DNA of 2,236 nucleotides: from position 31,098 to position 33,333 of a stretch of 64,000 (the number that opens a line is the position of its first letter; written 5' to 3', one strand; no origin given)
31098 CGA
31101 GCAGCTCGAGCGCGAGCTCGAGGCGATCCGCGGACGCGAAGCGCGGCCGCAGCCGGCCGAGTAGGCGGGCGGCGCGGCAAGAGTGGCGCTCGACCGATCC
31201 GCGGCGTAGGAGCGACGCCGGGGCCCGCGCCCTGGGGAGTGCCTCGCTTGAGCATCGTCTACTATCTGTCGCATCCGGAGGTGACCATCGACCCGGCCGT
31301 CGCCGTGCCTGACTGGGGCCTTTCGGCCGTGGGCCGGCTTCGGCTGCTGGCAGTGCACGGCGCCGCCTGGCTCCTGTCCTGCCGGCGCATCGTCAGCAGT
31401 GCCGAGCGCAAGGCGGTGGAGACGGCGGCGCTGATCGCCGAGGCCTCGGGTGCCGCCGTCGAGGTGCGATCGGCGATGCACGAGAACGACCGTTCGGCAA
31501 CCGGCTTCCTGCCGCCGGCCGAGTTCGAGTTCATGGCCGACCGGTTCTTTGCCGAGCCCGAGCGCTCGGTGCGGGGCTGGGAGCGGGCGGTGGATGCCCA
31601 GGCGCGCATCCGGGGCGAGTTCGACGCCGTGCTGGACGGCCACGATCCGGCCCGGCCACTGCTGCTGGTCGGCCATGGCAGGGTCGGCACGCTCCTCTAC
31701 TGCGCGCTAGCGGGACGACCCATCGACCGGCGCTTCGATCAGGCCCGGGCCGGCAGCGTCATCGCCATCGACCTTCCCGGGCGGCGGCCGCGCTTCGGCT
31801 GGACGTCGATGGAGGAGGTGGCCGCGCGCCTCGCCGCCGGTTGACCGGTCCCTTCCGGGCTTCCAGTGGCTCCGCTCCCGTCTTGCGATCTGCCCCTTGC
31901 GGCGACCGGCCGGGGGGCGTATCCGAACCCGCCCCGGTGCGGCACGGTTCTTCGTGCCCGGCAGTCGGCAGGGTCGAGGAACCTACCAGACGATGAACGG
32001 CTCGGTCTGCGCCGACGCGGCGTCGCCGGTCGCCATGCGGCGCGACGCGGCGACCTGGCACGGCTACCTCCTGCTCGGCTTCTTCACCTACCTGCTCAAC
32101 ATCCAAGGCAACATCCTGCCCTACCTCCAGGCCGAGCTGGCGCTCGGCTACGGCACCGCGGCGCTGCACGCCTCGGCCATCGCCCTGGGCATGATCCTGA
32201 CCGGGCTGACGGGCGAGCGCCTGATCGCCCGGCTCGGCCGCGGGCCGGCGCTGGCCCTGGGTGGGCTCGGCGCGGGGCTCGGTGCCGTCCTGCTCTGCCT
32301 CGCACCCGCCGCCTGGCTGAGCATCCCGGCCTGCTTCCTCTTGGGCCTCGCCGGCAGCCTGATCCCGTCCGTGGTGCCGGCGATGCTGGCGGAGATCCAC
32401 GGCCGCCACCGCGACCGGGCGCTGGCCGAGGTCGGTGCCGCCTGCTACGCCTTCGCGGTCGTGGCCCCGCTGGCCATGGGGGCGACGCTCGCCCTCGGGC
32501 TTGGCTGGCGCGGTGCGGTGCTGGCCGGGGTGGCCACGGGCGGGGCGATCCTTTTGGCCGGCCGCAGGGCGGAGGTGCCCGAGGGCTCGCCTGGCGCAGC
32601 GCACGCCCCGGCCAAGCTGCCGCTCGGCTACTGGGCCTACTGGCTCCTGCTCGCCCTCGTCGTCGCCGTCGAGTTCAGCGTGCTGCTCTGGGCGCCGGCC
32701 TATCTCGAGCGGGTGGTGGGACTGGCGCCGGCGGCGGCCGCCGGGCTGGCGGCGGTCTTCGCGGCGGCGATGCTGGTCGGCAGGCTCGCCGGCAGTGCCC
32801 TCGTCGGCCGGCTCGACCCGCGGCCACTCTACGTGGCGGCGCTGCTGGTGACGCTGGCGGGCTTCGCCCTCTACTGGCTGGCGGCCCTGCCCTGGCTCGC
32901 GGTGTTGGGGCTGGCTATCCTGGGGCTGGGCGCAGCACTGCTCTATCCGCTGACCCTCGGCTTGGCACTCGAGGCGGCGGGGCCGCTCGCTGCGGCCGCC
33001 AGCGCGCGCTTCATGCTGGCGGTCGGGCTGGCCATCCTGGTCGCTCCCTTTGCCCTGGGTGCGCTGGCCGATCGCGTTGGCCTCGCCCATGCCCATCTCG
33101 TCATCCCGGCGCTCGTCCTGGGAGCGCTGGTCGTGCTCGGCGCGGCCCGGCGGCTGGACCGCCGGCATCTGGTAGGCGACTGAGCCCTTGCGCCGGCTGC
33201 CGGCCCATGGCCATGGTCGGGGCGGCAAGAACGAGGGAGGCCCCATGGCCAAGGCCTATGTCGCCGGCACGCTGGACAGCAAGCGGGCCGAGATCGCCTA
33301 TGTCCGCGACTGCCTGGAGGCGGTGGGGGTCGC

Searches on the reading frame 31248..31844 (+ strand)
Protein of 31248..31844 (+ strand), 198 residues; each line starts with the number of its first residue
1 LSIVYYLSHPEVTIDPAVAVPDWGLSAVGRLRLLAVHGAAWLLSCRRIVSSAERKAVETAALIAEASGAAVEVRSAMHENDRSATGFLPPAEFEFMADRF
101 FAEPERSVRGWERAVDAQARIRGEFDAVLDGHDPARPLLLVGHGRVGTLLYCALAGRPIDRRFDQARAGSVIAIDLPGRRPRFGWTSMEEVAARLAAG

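Call 3: search_protein_families(library=pfam, proteins=[window:31248-31844:+], max_evalue=0.001)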
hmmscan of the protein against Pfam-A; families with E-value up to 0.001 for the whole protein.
window:31248-31844:+ (198 aa): 1 family
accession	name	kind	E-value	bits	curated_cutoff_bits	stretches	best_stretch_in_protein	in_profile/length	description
PF00300.27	His_Phos_1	-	4e-12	46.6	21.7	1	21-182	21-187/194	Histidine phosphatase superfamily (branch 1)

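Call 4: search_protein_families(library=ncbifam, proteins=[window:31248-31844:+], max_evalue=0.001)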
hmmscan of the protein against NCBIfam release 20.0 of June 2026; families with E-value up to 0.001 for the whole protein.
window:31248-31844:+ (198 aa): 1 family
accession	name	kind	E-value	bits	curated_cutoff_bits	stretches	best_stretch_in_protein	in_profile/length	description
TIGR03162.1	ribazole_cobC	equivalog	9.8e-05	21.9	162.9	1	9-165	6-166/176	alpha-ribazole phosphatase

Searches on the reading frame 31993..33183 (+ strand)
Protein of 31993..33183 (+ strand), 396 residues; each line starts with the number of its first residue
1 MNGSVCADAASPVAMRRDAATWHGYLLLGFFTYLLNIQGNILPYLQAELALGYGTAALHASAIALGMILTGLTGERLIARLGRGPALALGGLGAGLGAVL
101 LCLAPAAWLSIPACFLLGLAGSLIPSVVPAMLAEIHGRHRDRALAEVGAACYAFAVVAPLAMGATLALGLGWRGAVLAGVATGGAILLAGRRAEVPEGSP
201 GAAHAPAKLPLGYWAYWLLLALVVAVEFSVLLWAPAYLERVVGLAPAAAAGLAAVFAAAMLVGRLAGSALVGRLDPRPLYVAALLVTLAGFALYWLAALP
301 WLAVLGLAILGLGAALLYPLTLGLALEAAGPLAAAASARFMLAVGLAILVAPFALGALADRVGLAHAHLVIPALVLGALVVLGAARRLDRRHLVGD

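Call 3: search_protein_families(library=pfam, proteins=[window:31993-33183:+], max_evalue=0.001)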
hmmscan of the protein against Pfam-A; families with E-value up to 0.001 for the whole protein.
window:31993-33183:+ (396 aa): 1 family
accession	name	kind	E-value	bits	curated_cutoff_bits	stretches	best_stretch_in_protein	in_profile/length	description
PF07690.21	MFS_1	-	3.7e-25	89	33.4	1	29-352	6-347/347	Major Facilitator Superfamily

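Call 4: search_protein_families(library=ncbifam, proteins=[window:31993-33183:+], max_evalue=0.001)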
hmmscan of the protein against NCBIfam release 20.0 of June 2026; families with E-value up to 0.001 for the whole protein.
window:31993-33183:+ (396 aa): 2 families
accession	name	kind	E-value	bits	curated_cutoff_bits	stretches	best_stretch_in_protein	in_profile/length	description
TIGR00880.1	2_A_01_02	superfamily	2.2e-05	24.6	131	1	62-182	6-126/141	multidrug resistance protein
NF002982.0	PRK03699.1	equivalog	8.3e-05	21.8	221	1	61-371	50-366/395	MFS transporter TsgA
